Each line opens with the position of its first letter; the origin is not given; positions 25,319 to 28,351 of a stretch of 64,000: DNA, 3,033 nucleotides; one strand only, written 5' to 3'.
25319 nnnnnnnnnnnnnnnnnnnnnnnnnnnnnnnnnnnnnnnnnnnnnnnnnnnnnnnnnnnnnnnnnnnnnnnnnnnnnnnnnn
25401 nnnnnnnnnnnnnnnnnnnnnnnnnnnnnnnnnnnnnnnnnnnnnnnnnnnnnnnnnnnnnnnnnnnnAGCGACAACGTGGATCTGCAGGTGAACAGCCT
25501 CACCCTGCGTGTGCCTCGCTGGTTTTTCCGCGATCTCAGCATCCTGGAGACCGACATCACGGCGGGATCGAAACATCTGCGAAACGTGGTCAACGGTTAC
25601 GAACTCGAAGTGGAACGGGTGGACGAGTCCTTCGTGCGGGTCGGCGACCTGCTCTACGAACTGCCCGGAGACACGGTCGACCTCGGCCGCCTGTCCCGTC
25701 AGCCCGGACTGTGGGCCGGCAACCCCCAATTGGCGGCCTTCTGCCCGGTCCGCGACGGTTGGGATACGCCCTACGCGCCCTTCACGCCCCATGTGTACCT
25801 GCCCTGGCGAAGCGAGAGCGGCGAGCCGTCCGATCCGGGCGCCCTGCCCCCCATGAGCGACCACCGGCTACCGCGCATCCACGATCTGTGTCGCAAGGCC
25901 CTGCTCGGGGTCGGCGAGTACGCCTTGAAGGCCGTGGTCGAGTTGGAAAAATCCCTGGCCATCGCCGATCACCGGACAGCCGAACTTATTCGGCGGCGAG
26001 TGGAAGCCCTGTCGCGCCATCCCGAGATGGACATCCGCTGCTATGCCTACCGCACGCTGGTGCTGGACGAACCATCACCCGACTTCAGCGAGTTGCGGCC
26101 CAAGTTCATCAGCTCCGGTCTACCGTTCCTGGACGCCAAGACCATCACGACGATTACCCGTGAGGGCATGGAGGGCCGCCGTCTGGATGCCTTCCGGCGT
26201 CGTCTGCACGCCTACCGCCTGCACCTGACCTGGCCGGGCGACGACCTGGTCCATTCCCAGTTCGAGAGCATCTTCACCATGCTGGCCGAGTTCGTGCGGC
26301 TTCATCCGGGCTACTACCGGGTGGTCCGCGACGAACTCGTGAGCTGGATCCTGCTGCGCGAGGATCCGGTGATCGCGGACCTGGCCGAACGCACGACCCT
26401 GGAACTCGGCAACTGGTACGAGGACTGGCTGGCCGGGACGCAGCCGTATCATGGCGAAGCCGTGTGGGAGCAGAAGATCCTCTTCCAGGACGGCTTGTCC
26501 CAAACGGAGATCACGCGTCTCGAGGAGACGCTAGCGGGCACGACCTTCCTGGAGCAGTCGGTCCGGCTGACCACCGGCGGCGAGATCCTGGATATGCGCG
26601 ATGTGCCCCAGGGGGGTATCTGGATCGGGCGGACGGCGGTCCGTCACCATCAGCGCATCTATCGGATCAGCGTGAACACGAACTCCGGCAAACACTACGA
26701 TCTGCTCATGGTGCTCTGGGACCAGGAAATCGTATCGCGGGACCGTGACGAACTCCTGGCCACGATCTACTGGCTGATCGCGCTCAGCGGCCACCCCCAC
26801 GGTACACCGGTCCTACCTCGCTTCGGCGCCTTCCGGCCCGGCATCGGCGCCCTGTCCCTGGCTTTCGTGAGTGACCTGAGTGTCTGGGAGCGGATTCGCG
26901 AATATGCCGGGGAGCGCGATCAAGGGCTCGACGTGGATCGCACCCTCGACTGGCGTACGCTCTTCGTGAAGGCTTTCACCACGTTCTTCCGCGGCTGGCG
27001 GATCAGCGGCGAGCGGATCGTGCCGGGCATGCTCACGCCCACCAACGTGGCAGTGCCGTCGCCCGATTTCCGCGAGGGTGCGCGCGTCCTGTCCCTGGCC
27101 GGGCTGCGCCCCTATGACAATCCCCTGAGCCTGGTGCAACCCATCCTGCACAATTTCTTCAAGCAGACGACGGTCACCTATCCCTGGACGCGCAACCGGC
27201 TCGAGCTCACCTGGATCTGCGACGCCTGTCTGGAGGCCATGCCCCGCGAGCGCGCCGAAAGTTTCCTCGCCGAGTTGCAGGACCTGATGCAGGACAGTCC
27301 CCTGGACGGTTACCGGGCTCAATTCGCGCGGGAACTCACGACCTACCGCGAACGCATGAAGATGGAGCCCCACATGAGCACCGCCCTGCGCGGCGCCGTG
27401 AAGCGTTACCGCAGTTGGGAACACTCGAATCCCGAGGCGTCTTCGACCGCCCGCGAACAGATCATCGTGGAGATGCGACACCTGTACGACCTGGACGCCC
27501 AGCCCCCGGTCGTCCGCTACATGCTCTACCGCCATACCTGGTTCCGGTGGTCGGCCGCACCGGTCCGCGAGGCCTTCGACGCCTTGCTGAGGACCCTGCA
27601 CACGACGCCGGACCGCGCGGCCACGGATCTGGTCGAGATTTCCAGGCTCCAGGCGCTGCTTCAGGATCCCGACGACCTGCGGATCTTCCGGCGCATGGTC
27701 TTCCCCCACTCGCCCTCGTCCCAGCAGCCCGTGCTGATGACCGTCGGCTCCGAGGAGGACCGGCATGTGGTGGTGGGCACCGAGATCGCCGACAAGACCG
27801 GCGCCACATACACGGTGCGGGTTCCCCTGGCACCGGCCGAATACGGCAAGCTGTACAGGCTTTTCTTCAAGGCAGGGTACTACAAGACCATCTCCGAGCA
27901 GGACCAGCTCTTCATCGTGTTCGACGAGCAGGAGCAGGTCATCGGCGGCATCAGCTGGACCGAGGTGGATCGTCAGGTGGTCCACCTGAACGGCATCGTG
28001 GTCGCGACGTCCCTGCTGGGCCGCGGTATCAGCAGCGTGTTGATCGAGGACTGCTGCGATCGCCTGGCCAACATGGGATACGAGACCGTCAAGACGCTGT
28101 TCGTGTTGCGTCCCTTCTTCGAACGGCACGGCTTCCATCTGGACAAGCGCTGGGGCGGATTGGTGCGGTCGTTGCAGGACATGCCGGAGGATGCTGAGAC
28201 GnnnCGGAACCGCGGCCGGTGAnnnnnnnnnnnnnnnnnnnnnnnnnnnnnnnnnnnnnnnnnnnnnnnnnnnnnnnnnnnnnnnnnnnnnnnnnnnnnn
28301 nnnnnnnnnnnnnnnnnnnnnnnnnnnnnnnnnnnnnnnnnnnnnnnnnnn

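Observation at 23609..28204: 1531-aa single-polypeptide fusion of an AMP-forming acyl-CoA synthetase domain, a ~750-aa unknown domain and a C-terminal GNAT acyltransferase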

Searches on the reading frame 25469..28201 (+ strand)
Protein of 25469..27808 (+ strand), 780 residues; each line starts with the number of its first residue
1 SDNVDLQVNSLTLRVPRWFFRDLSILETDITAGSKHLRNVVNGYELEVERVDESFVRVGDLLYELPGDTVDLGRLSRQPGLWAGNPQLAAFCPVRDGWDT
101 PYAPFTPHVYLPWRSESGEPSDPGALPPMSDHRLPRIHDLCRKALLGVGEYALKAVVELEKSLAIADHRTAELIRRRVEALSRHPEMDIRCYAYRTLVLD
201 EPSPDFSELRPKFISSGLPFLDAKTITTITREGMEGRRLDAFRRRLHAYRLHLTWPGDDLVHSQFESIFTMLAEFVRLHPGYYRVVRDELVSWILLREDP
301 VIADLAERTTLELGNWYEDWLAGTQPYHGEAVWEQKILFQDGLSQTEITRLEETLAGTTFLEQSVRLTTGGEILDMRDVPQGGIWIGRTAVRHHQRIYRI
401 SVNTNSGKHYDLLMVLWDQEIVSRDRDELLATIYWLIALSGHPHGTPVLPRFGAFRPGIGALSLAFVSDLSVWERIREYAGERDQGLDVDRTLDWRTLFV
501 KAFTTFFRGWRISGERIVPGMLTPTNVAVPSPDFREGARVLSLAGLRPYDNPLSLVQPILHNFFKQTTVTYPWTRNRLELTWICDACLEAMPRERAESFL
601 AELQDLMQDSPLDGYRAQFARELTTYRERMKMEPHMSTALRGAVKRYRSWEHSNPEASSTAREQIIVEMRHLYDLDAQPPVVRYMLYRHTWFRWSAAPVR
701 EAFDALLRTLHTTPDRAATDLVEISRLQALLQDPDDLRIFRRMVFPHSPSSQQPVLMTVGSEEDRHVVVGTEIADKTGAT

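Call 8: search_protein_families(library=pfam, proteins=[window:25469-27808:+], max_evalue=10)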
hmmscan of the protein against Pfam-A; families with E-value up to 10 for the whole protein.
window:25469-27808:+ (780 aa): 0 families

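Call 23: find_related_loci(query=A3, collection=genome_contigs, flank=6000)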
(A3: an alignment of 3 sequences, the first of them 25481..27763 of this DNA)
Query A3 (761 aa) in genome_contigs; peptide patterns used: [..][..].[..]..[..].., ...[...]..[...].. (x = any residue, [..] = any of these).
168 stretches matched a pattern; 145 encode a relative of the query (tblastn E <= 1e-3); the best 80 are kept; 80 distinct loci.
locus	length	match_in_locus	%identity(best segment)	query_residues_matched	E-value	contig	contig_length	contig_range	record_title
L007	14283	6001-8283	70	1-761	0e+0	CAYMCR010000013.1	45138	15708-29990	MAG TPA_asm: uncultured Fibrobacteraceae bacterium isolate binchicken_co65_219 genome assembly, contig: NODE_3190_length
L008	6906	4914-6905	79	2-665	0e+0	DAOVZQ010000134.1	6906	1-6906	MAG TPA_asm: bacterium isolate CSMAG_1813 CSMAG_1813_k141_3751564_length_6906_cov_6.0000, whole genome shotgun sequence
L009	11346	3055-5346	53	2-761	0e+0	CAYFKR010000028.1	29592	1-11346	MAG TPA_asm: uncultured Fibrobacteraceae bacterium isolate ERP019367_co1_103 genome assembly, contig: NODE_1488_length_2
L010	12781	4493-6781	49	2-761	0e+0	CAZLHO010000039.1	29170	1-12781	MAG TPA_asm: uncultured Fibrobacteraceae bacterium isolate binchicken_co42_141 genome assembly, contig: NODE_1658_length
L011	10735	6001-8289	42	1-761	0e+0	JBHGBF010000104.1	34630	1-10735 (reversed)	MAG: Acidobacteriota bacterium isolate SBS.BIN.3 SBSBIN3_contig_104, whole genome shotgun sequence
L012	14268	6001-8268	45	1-761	0e+0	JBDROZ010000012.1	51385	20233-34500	MAG: Candidatus Eisenbacteria bacterium isolate MEGAHIT-group-1.985 k141_4467864, whole genome shotgun sequence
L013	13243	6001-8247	43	2-756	0e+0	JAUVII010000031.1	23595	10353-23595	MAG: Candidatus Krumholzibacteriia bacterium isolate CSMAG_424 CSMAG_424_k127_5726292_length_23595_cov_55.2064, whole ge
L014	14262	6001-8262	41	2-756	0e+0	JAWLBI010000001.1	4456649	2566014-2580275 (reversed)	MAG: Candidatus Zixiibacteriota bacterium isolate AC1.147 AC1.147.fa-1, whole genome shotgun sequence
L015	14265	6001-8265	41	4-759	0e+0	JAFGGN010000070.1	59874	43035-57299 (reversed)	MAG: bacterium isolate Zod_Metabat.1387 k87_7296978, whole genome shotgun sequence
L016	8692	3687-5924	44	2-751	0e+0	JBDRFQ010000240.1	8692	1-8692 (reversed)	MAG: Candidatus Eisenbacteria bacterium isolate MEGAHIT-group-1.380 k141_9241256, whole genome shotgun sequence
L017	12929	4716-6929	45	2-743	0e+0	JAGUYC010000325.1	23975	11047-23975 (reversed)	MAG: Gemmatimonadetes bacterium isolate DeMMO4_6 c_000000052442, whole genome shotgun sequence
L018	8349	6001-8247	43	2-756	0e+0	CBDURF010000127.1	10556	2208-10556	MAG TPA_asm: uncultured bacterium isolate SRR22302361_binner123_Refined_103 genome assembly, contig: ERZ25748748.3905, w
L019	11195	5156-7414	42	2-759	0e+0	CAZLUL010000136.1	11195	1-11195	MAG TPA_asm: uncultured Fibrobacteraceae bacterium isolate SRP155585_co2_84 genome assembly, contig: NODE_4189_length_11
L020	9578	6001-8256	43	2-759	0e+0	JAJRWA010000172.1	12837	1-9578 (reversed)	MAG: Candidatus Krumholzibacteriota bacterium isolate Dive96_bin2.115 k141_3004327, whole genome shotgun sequence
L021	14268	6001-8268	42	1-756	0e+0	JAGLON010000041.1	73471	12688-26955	MAG: Candidatus Zixiibacteriota bacterium isolate RS_7_36 ROV157_7.bin.36.fa_41, whole genome shotgun sequence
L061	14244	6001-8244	38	4-756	1e-168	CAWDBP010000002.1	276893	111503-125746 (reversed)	MAG: uncultured Bacteroidales bacterium isolate MFD01689.bin.1.120 genome assembly, contig: contig_11683, whole genome s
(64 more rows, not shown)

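Call 28: predict_structure(alignment_id=A2)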
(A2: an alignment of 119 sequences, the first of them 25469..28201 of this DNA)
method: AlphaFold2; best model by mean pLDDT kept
length: 911 residues; sequences in the alignment: 119
mean_pLDDT: 91.8   pTM: 0.89
mean pLDDT of the five models: 91.8, 91.7, 90.6, 90.5, 90.2
residues with pLDDT >= 90: 738; 70-90: 141; 50-70: 26; < 50: 6
segments of 3 or more residues with pLDDT < 50: 907-911
pLDDT, mean of each block of 10 residues (from residue 1): 87 95 93 95 95 96 95 96 96 90 93 81 82 93 94 97 89 95 97 94 71 95 94 82 91 94 97 95 96 96 98 96 84 94 95 94 95 94 96 90 97 94 91 96 89 92 95 94 69 90 97 95 96 75 94 97 97 93 97 96 91 88 96 94 94 96 96 91 97 97 97 91 96 96 92 89 87 94 94 92 75 94 95 87 92 94 93 88 93 84 58 30
secondary structure, 60 per line:
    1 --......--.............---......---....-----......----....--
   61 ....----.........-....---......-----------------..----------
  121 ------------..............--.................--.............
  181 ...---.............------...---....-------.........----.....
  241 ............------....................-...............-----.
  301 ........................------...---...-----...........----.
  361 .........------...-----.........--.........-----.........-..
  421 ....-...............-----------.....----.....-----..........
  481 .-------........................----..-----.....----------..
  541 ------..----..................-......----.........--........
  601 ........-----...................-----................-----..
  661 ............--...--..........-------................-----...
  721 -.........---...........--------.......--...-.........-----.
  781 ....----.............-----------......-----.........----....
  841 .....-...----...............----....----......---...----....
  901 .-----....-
elements in order (helices of 4 or more, strands of 3 or more residues): E3-8 E11-16 H17-23 E30-32 E36-39 E45-50 E55-58 E61-64 E69-71 H72-77 H79-82 H86-91 H133-146 H149-165 H168-183 H187-199 H212-215 H223-231 H236-252 H259-278 H280-294 H300-324 E337-339 H345-355 H360-369 E384-392 E395-403 E409-417 H419-424 H426-440 E452-456 E461-465 H472-481 H489-512 H553-570 H572-577 H582-590 H593-608 H614-632 H638-653 H659-672 H680-689 H697-712 H722-730 H734-744 E753-759 E766-774 E780-784 H789-801 E813-818 E824-832 E837-845 H854-868 E873-876 H881-886 E890-892 E897-901 H907-910

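Call 42: search_protein_representatives(alignment_id=A3)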
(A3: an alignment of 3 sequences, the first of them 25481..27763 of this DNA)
Query: 3 sequences, 757 profile positions. Proteins with E-value up to 0.001 (for the whole library): 380; up to 1e-10: 290; up to 1e-30: 192. The best 150 are listed.
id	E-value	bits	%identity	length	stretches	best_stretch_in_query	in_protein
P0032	0.0e+00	1017.7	-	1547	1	1-755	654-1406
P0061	3.2e-297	1004.3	-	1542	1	1-755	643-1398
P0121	1.1e-291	986.0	-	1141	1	6-756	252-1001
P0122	3.5e-290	981.1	-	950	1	4-757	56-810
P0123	4.3e-283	957.6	-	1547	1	2-755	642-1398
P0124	4.5e-272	921.2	-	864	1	36-757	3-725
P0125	2.2e-269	912.3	-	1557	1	2-757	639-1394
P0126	9.5e-268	906.9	-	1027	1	2-755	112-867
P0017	4.6e-267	904.6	-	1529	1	8-756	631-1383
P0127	6.0e-262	887.7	-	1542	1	1-755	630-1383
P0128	1.9e-255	866.2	-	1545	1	1-755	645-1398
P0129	7.0e-252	854.4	-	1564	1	4-755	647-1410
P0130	2.5e-245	832.8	-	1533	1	4-755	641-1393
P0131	5.3e-244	828.4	-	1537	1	5-755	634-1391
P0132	1.6e-243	826.8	-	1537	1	5-755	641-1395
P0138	1.6e-230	783.8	-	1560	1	3-750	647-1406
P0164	4.3e-191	653.4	-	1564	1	4-755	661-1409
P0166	3.4e-182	624.0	-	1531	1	3-744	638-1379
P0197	5.3e-82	292.7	-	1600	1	4-755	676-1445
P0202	1.9e-70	254.5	-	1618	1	3-750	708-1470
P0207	1.6e-66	241.6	-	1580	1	3-751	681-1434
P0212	1.0e-63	232.2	-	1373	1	8-743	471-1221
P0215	6.4e-62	226.3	-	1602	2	260-754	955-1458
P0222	6.8e-59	216.3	-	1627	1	5-751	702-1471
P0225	4.0e-57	210.5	-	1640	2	264-746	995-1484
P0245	5.0e-49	183.7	-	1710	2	327-749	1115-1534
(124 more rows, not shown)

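Call 46: search_solved_structures(query=A3, max_evalue=10)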
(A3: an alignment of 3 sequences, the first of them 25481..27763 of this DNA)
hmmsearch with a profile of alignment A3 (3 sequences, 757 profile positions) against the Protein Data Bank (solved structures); distinct sequences matched with E-value up to 10: 1.
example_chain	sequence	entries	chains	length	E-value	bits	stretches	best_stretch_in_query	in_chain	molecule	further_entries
8h6r_A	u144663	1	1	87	0.23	12.8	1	146-190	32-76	Transcription elongation factor TFIIS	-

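Call 56: search_protein_families(library=pfam, proteins=[P0197, P0245, P0202, P0215, P0225, P0212], max_evalue=5)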
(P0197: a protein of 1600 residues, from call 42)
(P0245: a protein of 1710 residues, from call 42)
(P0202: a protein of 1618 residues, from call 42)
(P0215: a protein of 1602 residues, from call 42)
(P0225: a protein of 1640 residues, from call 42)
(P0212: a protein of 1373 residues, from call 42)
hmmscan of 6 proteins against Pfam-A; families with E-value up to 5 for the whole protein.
P0197 (1600 aa): 11 families
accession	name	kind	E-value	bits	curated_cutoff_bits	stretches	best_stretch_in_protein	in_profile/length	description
PF00501.34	AMP-binding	-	3.8e-63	214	29.9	1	145-511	16-384/384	AMP-binding enzyme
PF23562.2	AMP-binding_C_3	-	3.5e-14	53.7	20.8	1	550-669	7-122/124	AMP-binding enzyme C-terminal domain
PF00583.31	Acetyltransf_1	-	2.5e-06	28.2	20.7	1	1489-1571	28-116/116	Acetyltransferase (GNAT) family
PF13508.13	Acetyltransf_7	-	6.4e-06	26.9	27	1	1493-1572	2-83/84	Acetyltransferase (GNAT) domain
PF13673.13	Acetyltransf_10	-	0.0046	17.4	23.6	1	1472-1558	8-92/128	Acetyltransferase (GNAT) domain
PF14542.12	Acetyltransf_CG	-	0.01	16.4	30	1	1500-1555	6-60/80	GCN5-related N-acetyl-transferase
PF09827.14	CRISPR_Cas2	-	0.017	15.7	23.8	1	782-846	7-61/74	CRISPR associated protein Cas2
PF13527.13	Acetyltransf_9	-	0.04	14.3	25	1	1522-1572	75-125/127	Acetyltransferase (GNAT) domain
PF14702.12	hGDE_central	-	0.54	10.3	27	1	250-308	123-183/247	Central domain of human glycogen debranching enzyme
PF13495.12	Phage_int_SAM_4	-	0.59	11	27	0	599-616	39-56/85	Phage integrase, N-terminal SAM-like domain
PF12653.12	DUF3785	-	0.78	10.3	27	1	764-825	34-94/136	Protein of unknown function (DUF3785)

P0245 (1710 aa): 9 families
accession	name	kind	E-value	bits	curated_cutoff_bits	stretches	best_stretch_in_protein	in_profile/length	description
PF00501.34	AMP-binding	-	1.4e-52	179.2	29.9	1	174-556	1-383/384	AMP-binding enzyme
PF23562.2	AMP-binding_C_3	-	1.7e-11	45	20.8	1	597-729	6-122/124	AMP-binding enzyme C-terminal domain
PF00583.31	Acetyltransf_1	-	2.9e-08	34.4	20.7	1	1587-1666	30-108/116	Acetyltransferase (GNAT) family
PF13508.13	Acetyltransf_7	-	9.2e-06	26.4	27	1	1589-1669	2-83/84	Acetyltransferase (GNAT) domain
PF13646.12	HEAT_2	-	0.00031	21.4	27.7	1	881-946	4-62/88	HEAT repeats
PF13673.13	Acetyltransf_10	-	0.00048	20.6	23.6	1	1579-1656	20-93/128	Acetyltransferase (GNAT) domain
PF13527.13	Acetyltransf_9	-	0.0095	16.4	25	1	1622-1669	78-125/127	Acetyltransferase (GNAT) domain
PF19955.5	EAD1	-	0.028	15.3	24.2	1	130-192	25-87/90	Effector-associated domain 1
PF14542.12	Acetyltransf_CG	-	0.034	14.7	30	1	1600-1650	10-58/80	GCN5-related N-acetyl-transferase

P0202 (1618 aa): 11 families
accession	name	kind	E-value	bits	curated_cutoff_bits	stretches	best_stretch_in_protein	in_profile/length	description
PF00501.34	AMP-binding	-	1.5e-67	228.5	29.9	1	167-541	8-384/384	AMP-binding enzyme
PF23562.2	AMP-binding_C_3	-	7.6e-13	49.4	20.8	1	583-702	7-122/124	AMP-binding enzyme C-terminal domain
PF00583.31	Acetyltransf_1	-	7.5e-08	33.1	20.7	1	1514-1601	27-116/116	Acetyltransferase (GNAT) family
PF13508.13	Acetyltransf_7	-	2.3e-06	28.3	27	1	1523-1602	2-83/84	Acetyltransferase (GNAT) domain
PF13527.13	Acetyltransf_9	-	0.0071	16.8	25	1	1551-1602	74-125/127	Acetyltransferase (GNAT) domain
PF13673.13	Acetyltransf_10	-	0.0075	16.7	23.6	1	1519-1601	25-107/128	Acetyltransferase (GNAT) domain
PF14542.12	Acetyltransf_CG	-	0.013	16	30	1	1534-1584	9-59/80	GCN5-related N-acetyl-transferase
PF24477.2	ARM_At3g06530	-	0.027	14.5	27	1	663-738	84-159/195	At3g06530-like, ARM repeats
PF09383.16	NIL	-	0.14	12.5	24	1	837-870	32-66/73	NIL domain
PF22560.2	GMT-wHTH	-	3.3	8.7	27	0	181-206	41-64/82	GMT-like wHTH domain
PF04634.17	YezG-like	-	3.4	8.2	21.7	1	130-175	80-129/146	Immunity protein YezG-like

P0215 (1602 aa): 8 families
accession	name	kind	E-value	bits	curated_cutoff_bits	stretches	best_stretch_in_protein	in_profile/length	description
PF00501.34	AMP-binding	-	2e-58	198.5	29.9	1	156-529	1-384/384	AMP-binding enzyme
PF23562.2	AMP-binding_C_3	-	2e-12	48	20.8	1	570-686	7-121/124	AMP-binding enzyme C-terminal domain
PF00583.31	Acetyltransf_1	-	1.2e-05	25.9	20.7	1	1497-1585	23-116/116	Acetyltransferase (GNAT) family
PF13508.13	Acetyltransf_7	-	0.00021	22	27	1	1507-1586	2-83/84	Acetyltransferase (GNAT) domain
PF13527.13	Acetyltransf_9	-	0.0094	16.4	25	1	1539-1586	78-125/127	Acetyltransferase (GNAT) domain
PF13673.13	Acetyltransf_10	-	0.059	13.8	23.6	1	1483-1562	5-80/128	Acetyltransferase (GNAT) domain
PF14542.12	Acetyltransf_CG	-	0.093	13.3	30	1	1521-1568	12-59/80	GCN5-related N-acetyl-transferase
PF13895.12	Ig_2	-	0.35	11.6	27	1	159-203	10-54/79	Immunoglobulin domain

P0225 (1640 aa): 9 families
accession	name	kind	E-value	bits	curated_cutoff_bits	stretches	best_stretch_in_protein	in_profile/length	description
PF00501.34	AMP-binding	-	7.5e-61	206.5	29.9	1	146-531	1-384/384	AMP-binding enzyme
PF23562.2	AMP-binding_C_3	-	3.6e-10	40.7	20.8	1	572-691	7-122/124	AMP-binding enzyme C-terminal domain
PF00583.31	Acetyltransf_1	-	4.7e-08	33.8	20.7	1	1537-1605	28-97/116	Acetyltransferase (GNAT) family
PF13508.13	Acetyltransf_7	-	8.6e-07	29.7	27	1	1541-1602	2-63/84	Acetyltransferase (GNAT) domain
PF14542.12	Acetyltransf_CG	-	1.4e-05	25.6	30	1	1544-1616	2-73/80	GCN5-related N-acetyl-transferase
PF13527.13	Acetyltransf_9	-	0.00014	22.3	25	1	1571-1619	76-124/127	Acetyltransferase (GNAT) domain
PF13673.13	Acetyltransf_10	-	0.0038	17.6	23.6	1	1534-1597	22-81/128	Acetyltransferase (GNAT) domain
PF02985.28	HEAT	-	0.0098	16.5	23.5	0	1022-1041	9-28/31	HEAT repeat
PF13646.12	HEAT_2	-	0.45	11.3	27.7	1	873-928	32-87/88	HEAT repeats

P0212 (1373 aa): 6 families
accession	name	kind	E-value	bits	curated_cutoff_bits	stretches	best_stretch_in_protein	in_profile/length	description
PF00501.34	AMP-binding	-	2e-51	175.5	29.9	1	3-301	77-384/384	AMP-binding enzyme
PF23562.2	AMP-binding_C_3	-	2.5e-09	38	20.8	1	341-460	7-122/124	AMP-binding enzyme C-terminal domain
PF00583.31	Acetyltransf_1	-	1.4e-07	32.2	20.7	1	1273-1346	27-98/116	Acetyltransferase (GNAT) family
PF13508.13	Acetyltransf_7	-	3.2e-06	27.9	27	1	1281-1360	2-83/84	Acetyltransferase (GNAT) domain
PF13673.13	Acetyltransf_10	-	0.0041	17.5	23.6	1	1257-1338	5-82/128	Acetyltransferase (GNAT) domain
PF14542.12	Acetyltransf_CG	-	0.027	15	30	1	1284-1354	2-71/80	GCN5-related N-acetyl-transferase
